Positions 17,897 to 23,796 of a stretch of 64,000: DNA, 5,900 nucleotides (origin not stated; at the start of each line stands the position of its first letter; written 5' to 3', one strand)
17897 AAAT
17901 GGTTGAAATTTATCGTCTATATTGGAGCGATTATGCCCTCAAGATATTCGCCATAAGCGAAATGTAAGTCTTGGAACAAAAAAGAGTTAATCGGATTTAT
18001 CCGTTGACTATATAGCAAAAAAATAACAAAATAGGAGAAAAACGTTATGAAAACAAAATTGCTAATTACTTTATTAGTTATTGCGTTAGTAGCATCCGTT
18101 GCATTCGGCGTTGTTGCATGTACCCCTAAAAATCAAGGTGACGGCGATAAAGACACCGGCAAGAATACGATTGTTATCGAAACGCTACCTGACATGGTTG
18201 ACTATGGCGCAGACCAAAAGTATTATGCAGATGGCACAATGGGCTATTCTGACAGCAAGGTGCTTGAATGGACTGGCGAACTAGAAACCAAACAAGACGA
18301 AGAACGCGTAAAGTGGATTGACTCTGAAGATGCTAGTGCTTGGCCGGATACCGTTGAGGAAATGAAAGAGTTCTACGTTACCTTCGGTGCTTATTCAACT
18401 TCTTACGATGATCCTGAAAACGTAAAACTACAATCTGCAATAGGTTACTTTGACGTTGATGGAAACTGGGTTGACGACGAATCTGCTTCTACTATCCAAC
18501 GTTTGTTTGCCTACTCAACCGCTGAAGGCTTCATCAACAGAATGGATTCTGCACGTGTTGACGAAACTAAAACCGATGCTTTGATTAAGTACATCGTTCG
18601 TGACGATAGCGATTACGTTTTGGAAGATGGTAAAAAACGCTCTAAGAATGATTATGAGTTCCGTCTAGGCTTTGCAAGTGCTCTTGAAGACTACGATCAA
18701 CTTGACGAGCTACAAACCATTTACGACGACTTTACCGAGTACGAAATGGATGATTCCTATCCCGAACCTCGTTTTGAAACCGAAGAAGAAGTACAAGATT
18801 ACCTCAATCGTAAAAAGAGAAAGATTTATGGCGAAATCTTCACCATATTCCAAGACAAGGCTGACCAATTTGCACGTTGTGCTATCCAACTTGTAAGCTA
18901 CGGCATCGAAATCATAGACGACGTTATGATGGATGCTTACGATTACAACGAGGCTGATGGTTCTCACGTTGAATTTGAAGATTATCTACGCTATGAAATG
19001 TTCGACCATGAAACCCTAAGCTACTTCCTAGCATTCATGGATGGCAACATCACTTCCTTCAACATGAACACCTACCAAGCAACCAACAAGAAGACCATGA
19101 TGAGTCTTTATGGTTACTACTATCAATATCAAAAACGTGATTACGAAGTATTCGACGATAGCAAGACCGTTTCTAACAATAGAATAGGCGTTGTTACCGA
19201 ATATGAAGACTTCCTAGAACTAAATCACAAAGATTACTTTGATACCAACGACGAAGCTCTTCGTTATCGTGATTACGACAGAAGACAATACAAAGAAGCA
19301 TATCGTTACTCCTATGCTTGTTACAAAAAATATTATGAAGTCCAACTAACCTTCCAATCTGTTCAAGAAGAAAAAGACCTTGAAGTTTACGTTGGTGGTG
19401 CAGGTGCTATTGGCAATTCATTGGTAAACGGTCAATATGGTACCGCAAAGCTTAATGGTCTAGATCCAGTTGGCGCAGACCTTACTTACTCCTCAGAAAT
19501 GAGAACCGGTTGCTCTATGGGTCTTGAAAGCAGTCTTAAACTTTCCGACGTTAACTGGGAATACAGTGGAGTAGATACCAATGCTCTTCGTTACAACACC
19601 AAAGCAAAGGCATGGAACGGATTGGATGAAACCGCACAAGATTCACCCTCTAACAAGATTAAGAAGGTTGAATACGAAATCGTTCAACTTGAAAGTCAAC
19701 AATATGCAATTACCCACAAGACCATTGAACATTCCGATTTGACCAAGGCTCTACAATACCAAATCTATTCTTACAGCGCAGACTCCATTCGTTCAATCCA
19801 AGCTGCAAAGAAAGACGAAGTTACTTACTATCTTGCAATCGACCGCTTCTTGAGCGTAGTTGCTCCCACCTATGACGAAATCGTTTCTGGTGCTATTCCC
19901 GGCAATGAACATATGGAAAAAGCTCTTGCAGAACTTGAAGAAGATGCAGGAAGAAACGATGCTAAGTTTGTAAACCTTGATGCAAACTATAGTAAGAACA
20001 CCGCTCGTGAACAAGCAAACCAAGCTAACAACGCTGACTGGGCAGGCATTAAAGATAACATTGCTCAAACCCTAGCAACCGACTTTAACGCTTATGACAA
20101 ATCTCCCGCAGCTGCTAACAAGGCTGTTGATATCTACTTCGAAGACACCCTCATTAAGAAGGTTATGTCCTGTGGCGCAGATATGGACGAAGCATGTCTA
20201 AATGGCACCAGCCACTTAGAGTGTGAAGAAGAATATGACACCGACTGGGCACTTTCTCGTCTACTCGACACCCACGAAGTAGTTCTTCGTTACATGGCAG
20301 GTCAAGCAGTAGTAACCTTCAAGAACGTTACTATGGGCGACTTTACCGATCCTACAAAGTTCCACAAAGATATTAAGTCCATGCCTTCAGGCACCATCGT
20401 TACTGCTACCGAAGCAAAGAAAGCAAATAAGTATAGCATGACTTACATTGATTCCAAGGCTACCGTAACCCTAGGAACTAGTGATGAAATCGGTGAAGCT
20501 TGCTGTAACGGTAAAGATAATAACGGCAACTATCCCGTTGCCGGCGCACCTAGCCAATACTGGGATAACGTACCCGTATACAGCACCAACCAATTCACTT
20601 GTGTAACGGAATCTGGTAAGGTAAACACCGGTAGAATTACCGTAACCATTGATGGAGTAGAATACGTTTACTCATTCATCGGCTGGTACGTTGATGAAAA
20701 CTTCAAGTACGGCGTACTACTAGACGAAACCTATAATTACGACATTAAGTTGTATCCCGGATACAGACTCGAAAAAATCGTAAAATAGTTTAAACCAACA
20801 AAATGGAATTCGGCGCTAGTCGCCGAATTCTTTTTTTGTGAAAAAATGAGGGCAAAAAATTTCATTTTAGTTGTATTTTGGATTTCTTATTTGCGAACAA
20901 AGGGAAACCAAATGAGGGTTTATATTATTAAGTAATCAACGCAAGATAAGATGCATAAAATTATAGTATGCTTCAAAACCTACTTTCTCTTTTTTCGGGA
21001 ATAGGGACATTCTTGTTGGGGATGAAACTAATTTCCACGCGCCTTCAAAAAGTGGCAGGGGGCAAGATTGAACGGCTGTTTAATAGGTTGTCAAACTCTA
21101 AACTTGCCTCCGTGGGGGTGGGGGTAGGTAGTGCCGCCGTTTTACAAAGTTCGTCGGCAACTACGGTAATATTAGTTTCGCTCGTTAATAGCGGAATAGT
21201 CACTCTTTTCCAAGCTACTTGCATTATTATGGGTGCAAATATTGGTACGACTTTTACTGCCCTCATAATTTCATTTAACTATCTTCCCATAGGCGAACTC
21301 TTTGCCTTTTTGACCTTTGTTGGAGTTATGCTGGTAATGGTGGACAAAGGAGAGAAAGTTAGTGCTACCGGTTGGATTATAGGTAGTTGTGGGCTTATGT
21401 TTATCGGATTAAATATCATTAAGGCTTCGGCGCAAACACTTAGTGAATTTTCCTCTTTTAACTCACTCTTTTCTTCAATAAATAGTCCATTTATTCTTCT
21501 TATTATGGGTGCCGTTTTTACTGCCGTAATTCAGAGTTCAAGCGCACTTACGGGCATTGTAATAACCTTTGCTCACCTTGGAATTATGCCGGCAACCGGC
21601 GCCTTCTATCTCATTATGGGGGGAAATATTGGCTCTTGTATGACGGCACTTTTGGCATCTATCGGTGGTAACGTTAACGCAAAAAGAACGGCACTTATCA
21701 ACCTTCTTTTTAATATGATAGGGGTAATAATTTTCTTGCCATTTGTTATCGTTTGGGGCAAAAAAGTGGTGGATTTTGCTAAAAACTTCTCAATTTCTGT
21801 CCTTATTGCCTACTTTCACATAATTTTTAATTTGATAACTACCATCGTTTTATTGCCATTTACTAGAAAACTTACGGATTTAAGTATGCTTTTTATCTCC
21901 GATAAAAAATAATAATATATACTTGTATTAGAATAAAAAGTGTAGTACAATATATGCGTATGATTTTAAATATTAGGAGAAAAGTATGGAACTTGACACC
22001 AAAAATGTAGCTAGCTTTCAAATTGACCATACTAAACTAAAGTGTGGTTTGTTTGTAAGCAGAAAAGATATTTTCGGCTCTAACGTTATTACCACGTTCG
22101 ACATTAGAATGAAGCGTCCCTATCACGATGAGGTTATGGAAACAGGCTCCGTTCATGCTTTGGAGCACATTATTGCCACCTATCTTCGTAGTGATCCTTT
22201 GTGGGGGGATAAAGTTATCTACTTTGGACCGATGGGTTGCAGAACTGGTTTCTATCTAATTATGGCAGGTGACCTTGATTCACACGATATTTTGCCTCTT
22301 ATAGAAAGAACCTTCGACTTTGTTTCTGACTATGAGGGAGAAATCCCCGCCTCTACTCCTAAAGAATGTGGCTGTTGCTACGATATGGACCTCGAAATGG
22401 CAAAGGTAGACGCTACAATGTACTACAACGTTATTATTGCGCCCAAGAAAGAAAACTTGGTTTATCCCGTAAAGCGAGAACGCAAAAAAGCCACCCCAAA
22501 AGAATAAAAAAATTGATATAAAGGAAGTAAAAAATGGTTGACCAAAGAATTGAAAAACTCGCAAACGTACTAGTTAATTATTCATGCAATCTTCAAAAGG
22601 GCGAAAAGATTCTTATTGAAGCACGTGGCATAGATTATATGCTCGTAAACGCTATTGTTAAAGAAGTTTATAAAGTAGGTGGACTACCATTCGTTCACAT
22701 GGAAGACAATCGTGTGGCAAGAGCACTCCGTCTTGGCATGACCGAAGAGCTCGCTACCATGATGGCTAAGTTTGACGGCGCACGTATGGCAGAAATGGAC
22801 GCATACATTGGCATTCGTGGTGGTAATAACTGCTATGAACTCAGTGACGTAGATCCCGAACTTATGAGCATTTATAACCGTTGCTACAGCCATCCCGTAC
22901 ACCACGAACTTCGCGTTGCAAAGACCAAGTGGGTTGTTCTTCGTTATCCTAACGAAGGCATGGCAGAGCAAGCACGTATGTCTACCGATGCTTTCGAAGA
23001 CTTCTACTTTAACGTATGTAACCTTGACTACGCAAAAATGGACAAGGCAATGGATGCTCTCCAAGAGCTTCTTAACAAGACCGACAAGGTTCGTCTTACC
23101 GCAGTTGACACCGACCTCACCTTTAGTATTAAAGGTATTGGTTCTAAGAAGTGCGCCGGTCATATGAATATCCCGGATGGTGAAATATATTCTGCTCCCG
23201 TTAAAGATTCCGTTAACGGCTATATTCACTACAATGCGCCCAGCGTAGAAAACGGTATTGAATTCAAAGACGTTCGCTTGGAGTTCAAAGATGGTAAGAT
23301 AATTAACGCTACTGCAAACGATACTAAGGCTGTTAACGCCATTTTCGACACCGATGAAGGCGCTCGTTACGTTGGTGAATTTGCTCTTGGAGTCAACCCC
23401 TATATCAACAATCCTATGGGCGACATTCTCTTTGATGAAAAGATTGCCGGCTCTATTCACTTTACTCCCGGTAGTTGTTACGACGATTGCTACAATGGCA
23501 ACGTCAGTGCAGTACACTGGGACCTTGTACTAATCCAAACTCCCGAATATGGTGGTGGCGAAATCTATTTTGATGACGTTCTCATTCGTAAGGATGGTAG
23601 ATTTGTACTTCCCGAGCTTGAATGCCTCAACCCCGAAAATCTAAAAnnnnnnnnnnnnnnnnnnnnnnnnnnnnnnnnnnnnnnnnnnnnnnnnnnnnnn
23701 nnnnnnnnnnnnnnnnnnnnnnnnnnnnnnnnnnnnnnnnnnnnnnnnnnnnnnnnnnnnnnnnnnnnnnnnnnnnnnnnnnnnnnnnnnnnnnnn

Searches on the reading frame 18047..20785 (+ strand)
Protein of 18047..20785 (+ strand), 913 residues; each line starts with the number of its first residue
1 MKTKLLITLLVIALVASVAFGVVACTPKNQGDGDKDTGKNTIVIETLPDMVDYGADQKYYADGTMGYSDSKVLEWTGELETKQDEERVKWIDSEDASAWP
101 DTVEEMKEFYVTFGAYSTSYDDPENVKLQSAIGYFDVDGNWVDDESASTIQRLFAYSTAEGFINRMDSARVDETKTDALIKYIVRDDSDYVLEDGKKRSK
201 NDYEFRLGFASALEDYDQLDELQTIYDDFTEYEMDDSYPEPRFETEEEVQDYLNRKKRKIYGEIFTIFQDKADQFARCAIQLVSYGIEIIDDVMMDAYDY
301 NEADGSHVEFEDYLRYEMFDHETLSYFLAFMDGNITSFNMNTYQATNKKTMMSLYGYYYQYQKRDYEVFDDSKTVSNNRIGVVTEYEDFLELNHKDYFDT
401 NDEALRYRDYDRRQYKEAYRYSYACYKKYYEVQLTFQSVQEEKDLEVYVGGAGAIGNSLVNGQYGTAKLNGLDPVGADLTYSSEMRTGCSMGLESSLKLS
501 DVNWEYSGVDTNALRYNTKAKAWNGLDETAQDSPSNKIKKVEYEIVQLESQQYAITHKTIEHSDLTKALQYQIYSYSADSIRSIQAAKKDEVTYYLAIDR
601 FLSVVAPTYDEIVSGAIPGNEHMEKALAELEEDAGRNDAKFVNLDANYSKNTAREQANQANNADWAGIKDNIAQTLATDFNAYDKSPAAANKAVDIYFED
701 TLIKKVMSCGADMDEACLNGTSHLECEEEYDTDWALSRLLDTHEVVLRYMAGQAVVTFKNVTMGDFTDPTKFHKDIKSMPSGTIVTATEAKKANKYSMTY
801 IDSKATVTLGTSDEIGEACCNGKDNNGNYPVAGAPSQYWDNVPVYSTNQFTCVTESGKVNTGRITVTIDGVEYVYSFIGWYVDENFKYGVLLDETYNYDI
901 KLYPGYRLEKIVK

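Call 6: search_protein_families(library=pfam, proteins=[window:18047-20785:+])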
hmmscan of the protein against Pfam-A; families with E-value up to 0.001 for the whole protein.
window:18047-20785:+ (913 aa): 0 families

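Call 25: search_solved_structures(query=window:18047-20785:+, max_evalue=1)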
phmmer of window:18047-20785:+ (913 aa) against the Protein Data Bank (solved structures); distinct sequences matched with E-value up to 1: 0.

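Call 26: search_protein_families(library=ncbifam, proteins=[window:18047-20785:+], max_evalue=0.01)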
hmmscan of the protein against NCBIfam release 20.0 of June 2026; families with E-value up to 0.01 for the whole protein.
window:18047-20785:+ (913 aa): 0 families

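Call 27: find_homologous_proteins(query=window:18047-20785:+, max_evalue=0.001)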
Query window:18047-20785:+ (913 aa): 57 proteins with E <= 0.001 among 8000 candidates.
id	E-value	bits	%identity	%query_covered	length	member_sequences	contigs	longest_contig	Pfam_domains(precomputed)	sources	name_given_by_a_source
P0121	0.0e+0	2035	98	100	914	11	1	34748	-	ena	-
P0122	0.0e+0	1734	84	100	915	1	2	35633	-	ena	-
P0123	0.0e+0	1717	82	100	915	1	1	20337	-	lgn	-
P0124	0.0e+0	1692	82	100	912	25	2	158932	-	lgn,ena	-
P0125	0.0e+0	1607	79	100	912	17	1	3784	-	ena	-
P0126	0.0e+0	1477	73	100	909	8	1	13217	-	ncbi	-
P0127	0.0e+0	1323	66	100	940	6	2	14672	-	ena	-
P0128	0.0e+0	1251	64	100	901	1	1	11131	-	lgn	-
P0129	0.0e+0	1239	64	100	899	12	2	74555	-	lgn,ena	-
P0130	0.0e+0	1232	64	100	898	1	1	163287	-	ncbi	-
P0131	0.0e+0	1202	63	100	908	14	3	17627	-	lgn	-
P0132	0.0e+0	1112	59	98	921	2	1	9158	-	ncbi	-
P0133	0.0e+0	1033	55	95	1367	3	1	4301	PF13306.13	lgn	-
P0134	0.0e+0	1031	55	98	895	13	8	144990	-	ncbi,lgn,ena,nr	ncbi:MAG: hypothetical protein IKA77_06085 [Clostridia bacterium]|nr:hypothetical protein [Clostridi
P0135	6.1e-296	1003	55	100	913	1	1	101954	-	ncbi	-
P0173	1.8e-84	303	32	100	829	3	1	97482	-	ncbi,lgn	-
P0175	1.7e-77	280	30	89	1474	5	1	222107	PF13306.13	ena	-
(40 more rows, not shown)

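Call 44: predict_structure(alignment_id=A3)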
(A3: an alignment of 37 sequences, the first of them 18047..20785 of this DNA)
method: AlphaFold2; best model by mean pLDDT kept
length: 913 residues; sequences in the alignment: 37
mean_pLDDT: 86.6   pTM: 0.84
mean pLDDT of the five models: 86.6, 86.5, 85.3, 83.6, 83.1
residues with pLDDT >= 90: 544; 70-90: 298; 50-70: 30; < 50: 41
segments of 3 or more residues with pLDDT < 50: 1-41
pLDDT, mean of each block of 10 residues (from residue 1): 28 28 23 30 79 94 93 97 92 87 92 87 88 87 79 93 95 97 92 73 91 91 83 72 84 94 95 95 94 93 84 89 92 87 87 96 93 90 94 91 95 92 93 94 92 88 79 82 93 92 91 96 92 91 94 92 95 91 92 93 90 79 90 91 84 87 94 94 80 87 84 66 74 91 85 88 94 95 94 94 82 86 86 91 90 88 92 96 91 87 95 84
secondary structure, 60 per line:
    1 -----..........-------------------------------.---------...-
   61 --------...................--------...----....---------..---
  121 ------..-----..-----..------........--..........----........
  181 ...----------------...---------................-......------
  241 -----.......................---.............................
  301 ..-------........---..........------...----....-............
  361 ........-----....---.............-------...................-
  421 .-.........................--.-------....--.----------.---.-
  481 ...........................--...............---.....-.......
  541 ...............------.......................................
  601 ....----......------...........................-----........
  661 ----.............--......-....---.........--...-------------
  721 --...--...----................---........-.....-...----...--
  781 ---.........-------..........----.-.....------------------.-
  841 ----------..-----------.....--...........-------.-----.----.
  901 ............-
elements in order (helices of 4 or more, strands of 3 or more residues): H6-15 H69-87 H103-106 H149-156 H159-168 H173-183 H212-227 H229-234 H246-268 H272-302 H310-317 H321-330 E337-339 E344-347 H349-368 E374-377 E381-384 H385-393 H401-419 H423-447 H458-461 H481-507 H510-524 H528-532 H534-555 H562-604 H609-614 H621-647 H653-660 H665-677 H680-685 H687-690 H694-702 E705-707 E728-730 H735-750 E754-761 H763-767 E784-786 H787-792 E800-809 H816-819 E864-868 E871-881 E900-912

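Call 61: list_cluster_members(proteins=[P0001, window:18047-20785:+])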
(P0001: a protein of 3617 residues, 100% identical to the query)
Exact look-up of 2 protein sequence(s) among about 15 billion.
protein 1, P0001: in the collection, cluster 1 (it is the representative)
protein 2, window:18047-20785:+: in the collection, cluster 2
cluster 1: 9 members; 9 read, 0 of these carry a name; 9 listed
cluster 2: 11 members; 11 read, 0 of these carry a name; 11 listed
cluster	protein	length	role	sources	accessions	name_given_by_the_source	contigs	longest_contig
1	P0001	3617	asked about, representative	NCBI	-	-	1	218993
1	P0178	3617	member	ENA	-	-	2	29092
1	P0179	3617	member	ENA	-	-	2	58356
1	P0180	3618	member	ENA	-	-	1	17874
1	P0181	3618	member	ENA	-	-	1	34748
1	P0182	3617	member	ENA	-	-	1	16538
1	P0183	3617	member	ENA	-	-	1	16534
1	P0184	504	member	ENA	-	-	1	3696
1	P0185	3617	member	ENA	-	-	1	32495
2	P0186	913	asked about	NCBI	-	-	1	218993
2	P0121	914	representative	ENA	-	-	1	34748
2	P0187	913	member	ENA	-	-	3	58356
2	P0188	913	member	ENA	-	-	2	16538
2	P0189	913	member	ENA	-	-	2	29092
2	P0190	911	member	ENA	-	-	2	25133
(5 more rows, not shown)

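Call 64: find_encoding_contigs(protein=P0175, flank=10000, max_places=2)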
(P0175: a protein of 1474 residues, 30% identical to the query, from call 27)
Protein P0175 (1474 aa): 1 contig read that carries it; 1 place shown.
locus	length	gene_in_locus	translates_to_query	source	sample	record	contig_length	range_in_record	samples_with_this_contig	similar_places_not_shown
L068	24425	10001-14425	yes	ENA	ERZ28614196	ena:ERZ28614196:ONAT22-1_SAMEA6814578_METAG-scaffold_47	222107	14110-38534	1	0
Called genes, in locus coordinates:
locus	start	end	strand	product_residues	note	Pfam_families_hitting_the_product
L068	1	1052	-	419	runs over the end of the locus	PF14253:AbiH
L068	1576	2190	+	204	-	PF08241:Methyltransf_11, PF13649:Methyltransf_25 (weak)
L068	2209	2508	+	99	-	PF01910:Thiamine_BP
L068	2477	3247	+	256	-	PF00528:BPD_transp_1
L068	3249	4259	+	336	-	PF09084:NMT1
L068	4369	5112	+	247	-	PF00005:ABC_tran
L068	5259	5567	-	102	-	PF12844:HTH_19, PF13560:HTH_31, PF01381:HTH_3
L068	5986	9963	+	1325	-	PF13306:LRR_5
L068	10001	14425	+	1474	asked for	PF13306:LRR_5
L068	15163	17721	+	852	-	PF13306:LRR_5, PF13855:LRR_8 (faint), PF13306:LRR_5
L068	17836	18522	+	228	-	PF00149:Metallophos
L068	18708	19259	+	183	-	PF20122:DUF6512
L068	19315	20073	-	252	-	-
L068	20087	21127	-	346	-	PF00657:Lipase_GDSL (weak), PF13472:Lipase_GDSL_2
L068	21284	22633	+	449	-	PF00209:SNF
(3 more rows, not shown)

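Call 72: search_protein_representatives(alignment_id=A3)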
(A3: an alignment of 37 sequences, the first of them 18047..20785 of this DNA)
Query: 37 sequences, 877 profile positions. Proteins with E-value up to 0.001 (for the whole library): 167; up to 1e-10: 71; up to 1e-30: 51. The best 150 are listed.
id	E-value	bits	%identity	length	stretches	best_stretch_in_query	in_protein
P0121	0.0e+00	1273.9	-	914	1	1-875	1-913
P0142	0.0e+00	1210.4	-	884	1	1-874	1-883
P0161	0.0e+00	1056.7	-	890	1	1-875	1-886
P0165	0.0e+00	1044.8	-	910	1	1-876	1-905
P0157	0.0e+00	1024.1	-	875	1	1-874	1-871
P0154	1.8e-288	976.1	-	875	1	3-874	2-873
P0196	5.9e-257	871.9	-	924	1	1-874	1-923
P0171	5.7e-254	862.0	-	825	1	1-875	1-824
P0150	5.2e-240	815.8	-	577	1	1-549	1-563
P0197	3.1e-211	720.6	-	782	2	129-874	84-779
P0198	4.3e-209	713.5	-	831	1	1-876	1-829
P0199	2.9e-204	697.5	-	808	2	128-876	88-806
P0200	2.3e-184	631.7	-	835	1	1-875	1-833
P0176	2.0e-182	625.3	-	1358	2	38-875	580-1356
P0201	2.7e-172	591.7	-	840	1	1-875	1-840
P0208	3.4e-114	399.5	-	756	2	128-873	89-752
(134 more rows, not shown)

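Call 73: find_encoding_contigs(protein=P0208, flank=10000, max_places=2)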
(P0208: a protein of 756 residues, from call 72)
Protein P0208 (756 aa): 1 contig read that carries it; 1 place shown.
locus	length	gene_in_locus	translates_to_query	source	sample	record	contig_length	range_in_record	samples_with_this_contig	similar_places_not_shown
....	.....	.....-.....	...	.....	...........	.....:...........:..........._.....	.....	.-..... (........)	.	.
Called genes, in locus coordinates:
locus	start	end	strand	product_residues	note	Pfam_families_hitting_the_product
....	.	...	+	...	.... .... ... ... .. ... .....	-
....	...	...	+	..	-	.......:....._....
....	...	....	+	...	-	-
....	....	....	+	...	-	-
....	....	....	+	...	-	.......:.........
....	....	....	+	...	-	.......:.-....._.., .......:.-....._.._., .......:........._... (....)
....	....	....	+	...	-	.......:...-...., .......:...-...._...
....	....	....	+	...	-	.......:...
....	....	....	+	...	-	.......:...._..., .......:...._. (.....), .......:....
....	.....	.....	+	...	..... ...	-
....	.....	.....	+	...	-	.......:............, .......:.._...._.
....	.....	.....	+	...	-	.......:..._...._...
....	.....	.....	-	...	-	?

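Call 74: find_encoding_contigs(protein=P0173, flank=10000, max_places=2)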
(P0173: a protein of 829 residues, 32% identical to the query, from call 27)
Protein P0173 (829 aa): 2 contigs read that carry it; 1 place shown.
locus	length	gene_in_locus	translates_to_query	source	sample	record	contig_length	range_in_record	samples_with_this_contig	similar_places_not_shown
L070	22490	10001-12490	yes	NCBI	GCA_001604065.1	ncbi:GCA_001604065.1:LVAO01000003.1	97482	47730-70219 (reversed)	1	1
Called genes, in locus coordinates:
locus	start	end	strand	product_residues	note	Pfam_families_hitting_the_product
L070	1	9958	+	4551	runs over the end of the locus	PF09479:Flg_new, PF13306:LRR_5, PF13855:LRR_8 (faint), PF13306:LRR_5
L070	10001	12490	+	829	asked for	-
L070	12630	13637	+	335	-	PF02690:Na_Pi_cotrans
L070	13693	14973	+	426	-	PF00668:Condensation (weak), PF06974:WS_DGAT_C (weak)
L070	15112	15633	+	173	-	PF02664:LuxS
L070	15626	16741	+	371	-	PF02073:Peptidase_M29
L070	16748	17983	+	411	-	PF01553:Acyltransferase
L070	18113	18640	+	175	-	PF04014:MazE_antitoxin, PF15714:SpoVT_C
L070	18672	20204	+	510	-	PF01554:MatE (weak), PF01943:Polysacc_synt, PF03023:MurJ, PF01554:MatE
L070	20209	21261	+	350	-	PF01503:PRA-PH (faint), PF03819:MazG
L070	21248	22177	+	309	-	PF01207:Dus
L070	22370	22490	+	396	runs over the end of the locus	PF00162:PGK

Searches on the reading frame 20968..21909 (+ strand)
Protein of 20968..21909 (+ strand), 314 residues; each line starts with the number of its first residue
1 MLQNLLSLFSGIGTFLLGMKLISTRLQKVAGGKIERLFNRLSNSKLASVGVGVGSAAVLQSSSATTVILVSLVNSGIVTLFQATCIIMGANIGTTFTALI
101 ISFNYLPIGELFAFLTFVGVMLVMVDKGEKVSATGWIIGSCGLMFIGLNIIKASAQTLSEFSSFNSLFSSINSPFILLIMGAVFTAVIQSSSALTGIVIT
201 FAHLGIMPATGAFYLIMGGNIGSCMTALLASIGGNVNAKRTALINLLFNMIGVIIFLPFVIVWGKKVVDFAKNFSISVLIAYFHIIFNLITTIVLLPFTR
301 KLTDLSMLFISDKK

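Call 6: search_protein_families(library=pfam, proteins=[window:20968-21909:+])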
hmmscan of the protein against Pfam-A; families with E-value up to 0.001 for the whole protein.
window:20968-21909:+ (314 aa): 1 family
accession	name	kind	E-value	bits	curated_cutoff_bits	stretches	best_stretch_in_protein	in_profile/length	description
PF02690.20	Na_Pi_cotrans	-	4e-49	166.6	29.1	2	15-152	2-136/137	Na+/Pi-cotransporter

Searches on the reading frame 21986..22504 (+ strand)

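Call 57: search_protein_families(library=pfam, proteins=[window:21986-22504:+], max_evalue=0.00001)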
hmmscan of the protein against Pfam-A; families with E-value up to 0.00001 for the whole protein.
window:21986-22504:+ (173 aa): 1 family
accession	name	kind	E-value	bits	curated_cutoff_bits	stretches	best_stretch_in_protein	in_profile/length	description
PF02664.20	LuxS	-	4.3e-52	176.4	27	1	7-148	1-146/154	S-Ribosylhomocysteinase (LuxS)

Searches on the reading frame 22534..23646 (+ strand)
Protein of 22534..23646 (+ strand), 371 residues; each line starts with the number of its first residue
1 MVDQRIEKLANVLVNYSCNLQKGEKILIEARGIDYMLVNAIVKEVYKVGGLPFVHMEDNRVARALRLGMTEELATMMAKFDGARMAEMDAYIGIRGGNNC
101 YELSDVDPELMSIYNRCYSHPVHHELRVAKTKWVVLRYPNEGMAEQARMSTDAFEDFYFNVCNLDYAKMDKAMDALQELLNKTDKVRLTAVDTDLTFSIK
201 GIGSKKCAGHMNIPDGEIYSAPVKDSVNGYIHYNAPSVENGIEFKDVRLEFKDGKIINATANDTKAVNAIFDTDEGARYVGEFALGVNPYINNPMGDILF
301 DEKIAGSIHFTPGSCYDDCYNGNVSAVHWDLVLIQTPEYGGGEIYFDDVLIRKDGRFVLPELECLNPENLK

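Call 57: search_protein_families(library=pfam, proteins=[window:22534-23646:+], max_evalue=0.00001)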
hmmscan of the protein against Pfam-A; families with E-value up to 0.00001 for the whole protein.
window:22534-23646:+ (371 aa): 1 family
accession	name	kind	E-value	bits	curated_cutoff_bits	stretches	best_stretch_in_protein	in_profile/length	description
PF02073.20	Peptidase_M29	-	2.2e-56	191.8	27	1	3-333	2-381/406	Thermophilic metalloprotease (M29)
